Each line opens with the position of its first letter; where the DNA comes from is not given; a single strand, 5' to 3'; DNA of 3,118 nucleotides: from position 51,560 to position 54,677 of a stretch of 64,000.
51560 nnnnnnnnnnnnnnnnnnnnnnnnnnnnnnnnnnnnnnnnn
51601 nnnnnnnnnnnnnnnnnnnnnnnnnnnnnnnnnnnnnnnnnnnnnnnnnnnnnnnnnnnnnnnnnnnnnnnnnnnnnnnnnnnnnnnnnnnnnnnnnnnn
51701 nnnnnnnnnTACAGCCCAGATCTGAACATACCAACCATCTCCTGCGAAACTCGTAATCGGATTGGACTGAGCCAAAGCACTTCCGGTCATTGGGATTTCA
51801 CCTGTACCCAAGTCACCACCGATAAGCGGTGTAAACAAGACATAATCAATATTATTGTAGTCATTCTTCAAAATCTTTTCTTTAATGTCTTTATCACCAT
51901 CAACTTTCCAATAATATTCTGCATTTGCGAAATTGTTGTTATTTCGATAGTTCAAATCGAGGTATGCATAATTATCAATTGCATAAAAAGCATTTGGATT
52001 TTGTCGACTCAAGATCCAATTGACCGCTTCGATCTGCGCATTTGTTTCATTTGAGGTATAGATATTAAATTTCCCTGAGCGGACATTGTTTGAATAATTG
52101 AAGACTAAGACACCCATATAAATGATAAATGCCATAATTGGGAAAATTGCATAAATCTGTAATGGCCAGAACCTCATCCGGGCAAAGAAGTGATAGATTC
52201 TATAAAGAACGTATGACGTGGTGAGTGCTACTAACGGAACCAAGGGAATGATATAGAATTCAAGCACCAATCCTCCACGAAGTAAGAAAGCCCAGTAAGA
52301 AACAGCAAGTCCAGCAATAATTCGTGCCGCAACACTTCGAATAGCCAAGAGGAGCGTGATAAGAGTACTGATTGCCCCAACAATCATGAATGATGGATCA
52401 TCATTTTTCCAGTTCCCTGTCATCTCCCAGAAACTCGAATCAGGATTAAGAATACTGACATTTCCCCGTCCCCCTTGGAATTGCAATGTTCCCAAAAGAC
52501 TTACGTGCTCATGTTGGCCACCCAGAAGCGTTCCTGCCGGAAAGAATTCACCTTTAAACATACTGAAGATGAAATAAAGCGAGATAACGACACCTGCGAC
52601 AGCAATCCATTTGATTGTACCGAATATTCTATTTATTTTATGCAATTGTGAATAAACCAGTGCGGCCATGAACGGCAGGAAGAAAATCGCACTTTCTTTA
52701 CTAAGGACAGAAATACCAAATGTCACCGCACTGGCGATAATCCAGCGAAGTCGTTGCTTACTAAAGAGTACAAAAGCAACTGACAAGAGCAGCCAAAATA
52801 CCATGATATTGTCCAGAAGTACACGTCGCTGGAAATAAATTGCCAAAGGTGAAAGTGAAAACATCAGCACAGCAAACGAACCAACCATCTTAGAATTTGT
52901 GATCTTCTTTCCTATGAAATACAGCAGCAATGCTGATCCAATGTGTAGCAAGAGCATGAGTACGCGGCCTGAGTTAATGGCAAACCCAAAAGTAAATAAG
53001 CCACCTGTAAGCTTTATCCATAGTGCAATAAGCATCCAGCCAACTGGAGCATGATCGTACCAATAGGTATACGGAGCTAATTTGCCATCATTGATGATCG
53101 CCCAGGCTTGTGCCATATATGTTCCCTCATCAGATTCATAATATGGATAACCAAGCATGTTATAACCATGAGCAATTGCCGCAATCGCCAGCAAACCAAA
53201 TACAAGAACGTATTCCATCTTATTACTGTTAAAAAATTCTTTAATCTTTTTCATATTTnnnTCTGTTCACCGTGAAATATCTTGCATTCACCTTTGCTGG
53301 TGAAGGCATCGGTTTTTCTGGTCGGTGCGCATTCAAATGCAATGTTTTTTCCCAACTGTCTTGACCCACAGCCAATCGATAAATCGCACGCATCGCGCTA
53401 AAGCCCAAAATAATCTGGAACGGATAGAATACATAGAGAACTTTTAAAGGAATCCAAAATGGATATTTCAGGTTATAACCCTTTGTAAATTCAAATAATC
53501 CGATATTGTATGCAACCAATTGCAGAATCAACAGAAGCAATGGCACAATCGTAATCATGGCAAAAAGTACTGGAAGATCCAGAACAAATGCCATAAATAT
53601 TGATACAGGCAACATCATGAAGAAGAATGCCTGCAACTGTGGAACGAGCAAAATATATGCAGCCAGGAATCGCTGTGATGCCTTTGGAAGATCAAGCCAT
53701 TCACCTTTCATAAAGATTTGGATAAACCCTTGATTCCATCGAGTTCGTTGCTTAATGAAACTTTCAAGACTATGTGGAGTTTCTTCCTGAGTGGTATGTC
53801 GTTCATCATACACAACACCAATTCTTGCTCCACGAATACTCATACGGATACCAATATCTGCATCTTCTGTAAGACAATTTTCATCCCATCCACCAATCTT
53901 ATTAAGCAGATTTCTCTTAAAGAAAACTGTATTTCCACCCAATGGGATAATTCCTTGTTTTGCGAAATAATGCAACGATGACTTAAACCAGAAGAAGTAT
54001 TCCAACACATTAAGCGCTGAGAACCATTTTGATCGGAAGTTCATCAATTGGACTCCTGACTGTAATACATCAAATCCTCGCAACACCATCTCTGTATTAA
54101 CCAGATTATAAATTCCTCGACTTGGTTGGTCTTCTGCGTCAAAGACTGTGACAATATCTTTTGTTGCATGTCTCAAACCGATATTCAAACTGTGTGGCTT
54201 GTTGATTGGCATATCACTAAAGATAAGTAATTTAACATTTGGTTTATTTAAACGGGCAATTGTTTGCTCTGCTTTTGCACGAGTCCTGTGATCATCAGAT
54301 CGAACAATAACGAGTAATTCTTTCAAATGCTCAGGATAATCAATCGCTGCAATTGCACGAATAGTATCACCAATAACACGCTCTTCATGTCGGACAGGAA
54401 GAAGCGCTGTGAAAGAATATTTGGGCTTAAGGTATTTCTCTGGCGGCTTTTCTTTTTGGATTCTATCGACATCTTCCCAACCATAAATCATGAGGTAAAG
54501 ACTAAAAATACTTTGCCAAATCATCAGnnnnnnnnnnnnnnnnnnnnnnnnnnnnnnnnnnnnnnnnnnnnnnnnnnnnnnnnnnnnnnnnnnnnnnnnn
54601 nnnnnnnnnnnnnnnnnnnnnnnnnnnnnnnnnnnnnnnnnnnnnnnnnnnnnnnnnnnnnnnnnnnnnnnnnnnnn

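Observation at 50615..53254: GT-C (PMT/ArnT-like) membrane glycosyltransferase fused to a GH8 endoglucanase domain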

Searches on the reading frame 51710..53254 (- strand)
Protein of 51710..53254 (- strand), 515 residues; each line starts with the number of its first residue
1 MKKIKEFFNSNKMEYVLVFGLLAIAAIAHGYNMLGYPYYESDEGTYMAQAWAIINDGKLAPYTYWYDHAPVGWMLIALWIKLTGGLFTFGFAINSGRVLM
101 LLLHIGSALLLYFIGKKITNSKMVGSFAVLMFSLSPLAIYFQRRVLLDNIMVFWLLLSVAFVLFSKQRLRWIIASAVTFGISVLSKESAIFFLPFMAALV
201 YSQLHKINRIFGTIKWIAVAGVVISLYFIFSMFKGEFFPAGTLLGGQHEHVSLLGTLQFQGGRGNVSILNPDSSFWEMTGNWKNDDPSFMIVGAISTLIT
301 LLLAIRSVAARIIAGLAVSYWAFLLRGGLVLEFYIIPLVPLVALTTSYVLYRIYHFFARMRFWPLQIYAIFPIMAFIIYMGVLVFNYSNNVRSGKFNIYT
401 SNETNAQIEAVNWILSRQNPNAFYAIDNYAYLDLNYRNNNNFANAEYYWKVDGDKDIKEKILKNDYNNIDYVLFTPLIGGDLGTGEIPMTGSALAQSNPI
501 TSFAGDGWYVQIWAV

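Call 40: search_solved_structures(query=A2, max_evalue=10, show_alignments=2)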
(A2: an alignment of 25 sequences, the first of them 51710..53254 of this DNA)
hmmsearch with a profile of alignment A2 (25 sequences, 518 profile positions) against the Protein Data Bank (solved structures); distinct sequences matched with E-value up to 10: 1.
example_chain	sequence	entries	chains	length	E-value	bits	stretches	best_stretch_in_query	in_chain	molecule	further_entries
6p25_A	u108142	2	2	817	1.6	10.6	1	98-232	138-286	Dolichyl-phosphate-mannose--protein mannosyltransferase 1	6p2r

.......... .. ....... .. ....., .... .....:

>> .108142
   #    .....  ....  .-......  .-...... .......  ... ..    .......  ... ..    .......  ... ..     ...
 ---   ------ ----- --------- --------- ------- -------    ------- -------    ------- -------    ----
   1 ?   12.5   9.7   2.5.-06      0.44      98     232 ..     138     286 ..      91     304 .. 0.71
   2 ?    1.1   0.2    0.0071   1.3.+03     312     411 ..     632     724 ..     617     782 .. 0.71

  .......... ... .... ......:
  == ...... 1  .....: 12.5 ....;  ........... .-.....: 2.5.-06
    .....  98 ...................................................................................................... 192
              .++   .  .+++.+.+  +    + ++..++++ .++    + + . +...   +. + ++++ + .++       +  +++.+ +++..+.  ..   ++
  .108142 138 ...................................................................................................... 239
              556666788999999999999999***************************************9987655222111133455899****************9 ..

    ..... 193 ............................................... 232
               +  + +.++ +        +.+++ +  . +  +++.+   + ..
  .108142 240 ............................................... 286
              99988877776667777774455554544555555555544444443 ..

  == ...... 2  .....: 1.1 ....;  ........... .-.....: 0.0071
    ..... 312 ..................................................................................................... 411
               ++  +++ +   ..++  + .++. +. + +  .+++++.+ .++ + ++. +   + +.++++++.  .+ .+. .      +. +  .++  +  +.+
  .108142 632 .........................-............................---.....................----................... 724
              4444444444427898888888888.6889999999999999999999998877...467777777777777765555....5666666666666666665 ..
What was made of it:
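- On GT39 protein O-mannosyltransferase (PMT): The family profile scores E = 1.6 against Pmt1 (call 40).
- Tried and rejected: A family profile found only Pmt1, at E = 1.6 (call 40).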

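Call 52: predict_structure(alignment_id=A2)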
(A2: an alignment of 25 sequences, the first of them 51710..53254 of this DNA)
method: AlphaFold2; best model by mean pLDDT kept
length: 515 residues; sequences in the alignment: 25
mean_pLDDT: 91.2   pTM: 0.91
mean pLDDT of the five models: 91.2, 88.5, 87.4, 86.5, 86.1
residues with pLDDT >= 90: 365; 70-90: 135; 50-70: 14; < 50: 1
segments of 3 or more residues with pLDDT < 50: none
pLDDT, mean of each block of 10 residues (from residue 1): 78 94 96 93 95 91 84 96 95 97 98 97 96 91 95 98 91 97 96 97 93 97 95 90 87 87 74 88 88 94 97 97 84 93 96 90 75 82 74 67 95 93 96 88 92 92 97 95 91 97 90 97
secondary structure, 60 per line:
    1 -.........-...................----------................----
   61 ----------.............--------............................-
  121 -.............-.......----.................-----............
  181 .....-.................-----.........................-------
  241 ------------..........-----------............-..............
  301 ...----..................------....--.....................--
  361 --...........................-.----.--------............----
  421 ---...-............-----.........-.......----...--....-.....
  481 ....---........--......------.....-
elements in order: H2-10 H12-30 H41-56 H71-83 H92-119 H122-134 H136-142 H147-163 H169-185 H187-203 H209-233 H253-262 H274-285 H287-303 H308-325 H332-335 H338-358 H363-389 H405-416 E424-426 H428-439 E445-447 H448-453 H455-461 E471-474 H476-484 H488-495 E498-503 E510-514

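Call 55: fold_search(model_id=the predicted structure, library=pdb)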
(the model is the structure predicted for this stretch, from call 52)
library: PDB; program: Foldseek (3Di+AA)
matches with E <= 10: 356; with E <= 0.001: 39
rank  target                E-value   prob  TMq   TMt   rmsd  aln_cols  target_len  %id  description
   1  8agc_A                3.4e-09  1.00  0.59  0.46  10.5       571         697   14  Structure of yeast oligosaccharylransferase complex with lipid-linked oligosaccharide and non-acceptor peptide bound (released 2022-12-07)
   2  7oci_F                9.0e-09  1.00  0.58  0.48  10.1       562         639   14  Cryo-EM structure of yeast Ost6p containing oligosaccharyltransferase complex (released 2022-02-16)
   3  6ezn_F                1.2e-08  1.00  0.58  0.48  10.3       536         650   14  Cryo-EM structure of the yeast oligosaccharyltransferase (OST) complex (released 2018-01-17)
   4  8agb_A                2.5e-08  1.00  0.57  0.47  10.7       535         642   14  Structure of yeast oligosaccharylransferase complex with lipid-linked oligosaccharide bound (released 2022-12-07)
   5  8age_A                2.7e-08  1.00  0.57  0.47   9.8       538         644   14  Structure of yeast oligosaccharylransferase complex with acceptor peptide bound (released 2022-12-07)
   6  3wak                  6.1e-08  1.00  0.55  0.36  10.4       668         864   11  Crystal structure of the Archaeoglobus fulgidus oligosaccharyltransferase (O29867_ARCFU) in the apo form (released 2013-10-30)
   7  5gmy_A                8.7e-08  1.00  0.52  0.35  12.6       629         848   11  Crystal structure of the Archaeoglobus fulgidus oligosaccharyltransferase (O29867_ARCFU) tethered with an acceptor pep (released 2017-02-01)
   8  5f15                  1.1e-07  1.00  0.59  0.56  11.0       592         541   13  Crystal Structure of ArnT from Cupriavidus metallidurans bound to Undecaprenyl phosphate (released 2016-02-17)
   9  7e9s_A                1.4e-07  1.00  0.53  0.35  12.4       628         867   10  Archaeal oligosaccharyltransferase AglB from Archaeoglobus fulgidus in complex with an inhibitory peptide and a dolich (released 2021-09-08)
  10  9i5k_A                2.3e-07  1.00  0.53  0.55   6.9       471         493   15  Structure of the Chaetomium thermophilum Pmt4 homodimer (C2 symmetry) (released 2025-12-24)
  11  9s6t_A                4.5e-07  1.00  0.52  0.55   7.8       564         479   13  Ternary cryo-EM structure of chicken ALG12 with Dol25-PP-GlcNAc2Man7, Dol25-P-Man, and Fab (released 2026-03-18)
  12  3waj                  1.0e-06  1.00  0.53  0.37  13.0       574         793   11  Crystal structure of the Archaeoglobus fulgidus oligosaccharyltransferase (O29867_ARCFU) complex with Zn and sulfate (released 2013-10-30)
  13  9n9j_I                1.6e-06  1.00  0.54  0.41  11.4       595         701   12  Structure of a GRP94 folding intermediate engaged with a CCDC134- and FKBP11-bound secretory translocon (released 2025-11-19)
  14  6s7o_A                2.8e-06  1.00  0.60  0.48   8.8       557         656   12  Cryo-EM structure of human oligosaccharyltransferase complex OST-A (released 2019-12-18)
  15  8b6l_I                3.3e-06  1.00  0.57  0.44  10.0       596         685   12  Subtomogram average of the human Sec61-TRAP-OSTA-translocon (released 2022-12-07)
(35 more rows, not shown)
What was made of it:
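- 52085..53254 (-): GT-C membrane domain, aa 1-390, with 11 TM helices, N-terminus inside. The top 47 Foldseek PDB hits are all GT-C enzymes: STT3, AglB, ArnT, Pmt4, ALG12, PglB, Emb, AftB, DPY19 and PimE (call 55).
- On GT-C fold glycosyltransferases: The top 47 Foldseek PDB hits are all GT-C enzymes, with best E = 3.4e-9 and query-normalised TM up to 0.60 (calls 52, 55).
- Closest known: Protein O-mannosyltransferases. Same: ArnT 5f15 and Pmt4 9i5k are among the top structural hits (call 55).
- Closest known: Mycobacterial Emb / AftD arabinosyltransferases. Same: Both are among the structural hits (call 55).
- The best structural matches to the GT-C domain are the oligosaccharyltransferases STT3 and AglB (call 55).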

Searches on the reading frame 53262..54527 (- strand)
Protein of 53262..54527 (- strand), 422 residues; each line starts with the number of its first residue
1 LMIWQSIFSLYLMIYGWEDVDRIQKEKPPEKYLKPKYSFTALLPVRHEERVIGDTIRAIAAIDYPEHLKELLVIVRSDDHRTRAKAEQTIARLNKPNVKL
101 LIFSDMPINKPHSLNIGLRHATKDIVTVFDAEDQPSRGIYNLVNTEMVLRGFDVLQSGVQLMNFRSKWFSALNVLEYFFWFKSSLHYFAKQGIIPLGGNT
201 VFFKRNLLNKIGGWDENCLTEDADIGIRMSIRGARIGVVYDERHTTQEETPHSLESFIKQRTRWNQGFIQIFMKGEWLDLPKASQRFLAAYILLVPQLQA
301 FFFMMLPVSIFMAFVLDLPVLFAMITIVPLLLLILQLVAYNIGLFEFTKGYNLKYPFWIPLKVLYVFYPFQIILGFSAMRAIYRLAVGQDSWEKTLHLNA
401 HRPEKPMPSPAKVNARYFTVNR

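Call 61: search_solved_structures(query=A3, max_evalue=0.01)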
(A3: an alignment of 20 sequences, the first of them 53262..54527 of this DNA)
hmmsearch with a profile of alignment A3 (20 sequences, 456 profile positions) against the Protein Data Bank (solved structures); distinct sequences matched with E-value up to 0.01: 19.
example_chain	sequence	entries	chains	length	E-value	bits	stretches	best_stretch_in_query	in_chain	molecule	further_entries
5ej1_A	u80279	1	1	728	1.8e-18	69.6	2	236-378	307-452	Putative cellulose synthase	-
4hg6_A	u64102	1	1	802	2.4e-18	69.2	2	236-378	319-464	Cellulose Synthase Subunit A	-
4p00_A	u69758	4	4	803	2.4e-18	69.2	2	236-378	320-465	Cellulose Synthase A subunit | Cellulose Synthase subunit A | Putative cellulose synthase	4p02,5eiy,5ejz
6yv7_A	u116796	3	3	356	1.7e-15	59.7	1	38-170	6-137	Glycosyl transferase, family 2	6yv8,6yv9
6yv7_B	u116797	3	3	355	2.2e-15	59.4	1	41-170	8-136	Glycosyl transferase, family 2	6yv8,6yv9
7lby_A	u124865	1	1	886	1.5e-13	53.4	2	76-189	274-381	Cellulose synthase catalytic subunit [UDP-forming]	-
9b8v_E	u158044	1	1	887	1.5e-13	53.4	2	76-189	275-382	Cellulose synthase catalytic subunit [UDP-forming]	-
9fmv_A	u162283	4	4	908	1.6e-13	53.3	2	76-189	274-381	Cellulose synthase catalytic subunit [UDP-forming]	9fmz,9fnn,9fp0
5tze_C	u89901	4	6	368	1.1e-11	47.2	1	76-193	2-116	Glycosyl transferase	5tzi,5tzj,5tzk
5tz8_A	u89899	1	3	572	2.2e-11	46.2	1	76-193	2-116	Glycosyl transferase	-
6p61_A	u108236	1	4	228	8.1e-11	44.3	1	68-213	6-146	Glycosyltransferase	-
8smm_A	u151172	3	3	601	5.8e-05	25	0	142-366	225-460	Hyaluronan synthase 1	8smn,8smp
3bcv_A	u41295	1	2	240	0.0002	23.2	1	77-198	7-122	Putative glycosyltransferase protein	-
9omh_A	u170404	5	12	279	0.00021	23.2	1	73-193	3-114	Glycosyltransferase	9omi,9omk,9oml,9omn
9omm_A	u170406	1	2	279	0.00021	23.2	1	73-193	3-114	Glycosyltransferase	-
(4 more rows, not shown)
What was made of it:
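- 53262..54527 (-): Processive GT2 synthase domain, aa 320-741 of the upstream protein, with DAED, TED and QRTRW motifs and C-terminal TM helices. Family profile against the PDB: BcsA 4hg6/4p00 E = 2.4e-18, HAS1 E = 6e-5 (call 61).
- On Processive membrane GT2 synthases (BcsA / PgaC / chitin or hyaluronan synthase type), for the partner gene: The family profile scores E about 2e-18 to BcsA (call 61).
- Synthase family profile hits BcsA best, E about 2e-18 (call 61).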

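Call 62: search_protein_families(library=ncbifam, alignment_id=A3, max_evalue=0.00001)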
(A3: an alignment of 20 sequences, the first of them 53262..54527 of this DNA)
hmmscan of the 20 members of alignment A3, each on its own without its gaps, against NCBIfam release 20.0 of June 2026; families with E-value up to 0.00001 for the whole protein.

A. member 1, window:53262-54527:- (422 aa): 7 families
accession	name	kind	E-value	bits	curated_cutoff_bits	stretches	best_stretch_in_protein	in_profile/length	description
TIGR03937.1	PgaC_IcaA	equivalog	7.4e-21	74.6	422.3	1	196-364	200-366/407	poly-beta-1,6-N-acetyl-D-glucosamine synthase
NF053846.1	glyco_with_XrtP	equivalog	6.5e-19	67.9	520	1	166-395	194-435/440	XrtP-associated glycosyltransferase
TIGR03030.1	CelA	equivalog_domain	9.1e-14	50.4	699.1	1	199-313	310-418/714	UDP-forming cellulose synthase catalytic subunit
NF008558.0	PRK11498.1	equivalog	3.5e-12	45.1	992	1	198-339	433-568/872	UDP-forming cellulose synthase catalytic subunit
NF041865.1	EpsU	equivalog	1.4e-11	44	700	1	25-276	27-273/394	exopolysaccharide biosynthesis GT2 family glycosyltransferase EpsU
TIGR03965.1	mycofact_glyco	equivalog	7.2e-07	28.4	280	1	37-265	74-297/467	mycofactocin biosynthesis glycosyltransferase MftF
TIGR04283.1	glyco_like_mftF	equivalog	8.7e-07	28.7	182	1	43-235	5-174/221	TIGR04283 family arsenosugar biosynthesis glycosyltransferase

B. families by the number of members that match (of 20 scanned): 21 families
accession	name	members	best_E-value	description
TIGR03937.1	PgaC_IcaA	20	4.3e-27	poly-beta-1,6-N-acetyl-D-glucosamine synthase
NF053846.1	glyco_with_XrtP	20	4.5e-27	XrtP-associated glycosyltransferase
NF041865.1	EpsU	20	5.7e-21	exopolysaccharide biosynthesis GT2 family glycosyltransferase EpsU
TIGR03030.1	CelA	20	4.9e-19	UDP-forming cellulose synthase catalytic subunit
NF011307.0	PRK14716.1-5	18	2.2e-15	glycosyl transferase family protein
NF011305.0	PRK14716.1-3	18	5.7e-14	glycosyl transferase family protein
TIGR04283.1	glyco_like_mftF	18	9.6e-13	TIGR04283 family arsenosugar biosynthesis glycosyltransferase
TIGR03469.1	HpnB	17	7.1e-11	hopene-associated glycosyltransferase HpnB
NF008558.0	PRK11498.1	16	2e-13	UDP-forming cellulose synthase catalytic subunit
TIGR03965.1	mycofact_glyco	13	4.1e-15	mycofactocin biosynthesis glycosyltransferase MftF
TIGR03472.1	HpnI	10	8e-15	bacteriohopanetetrol glucosamine biosynthesis glycosyltransferase HpnI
NF041875.1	EPS_EpsD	9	4.2e-13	exopolysaccharide biosynthesis glycosyltransferase EpsD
TIGR03111.1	glyc2_xrt_Gpos1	9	3.2e-12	TIGR03111 family XrtG-associated glycosyltransferase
NF012033.0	PRK15489.1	5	1.7e-09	glycosyl transferase family protein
NF011306.0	PRK14716.1-4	4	3e-09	glycosyl transferase family protein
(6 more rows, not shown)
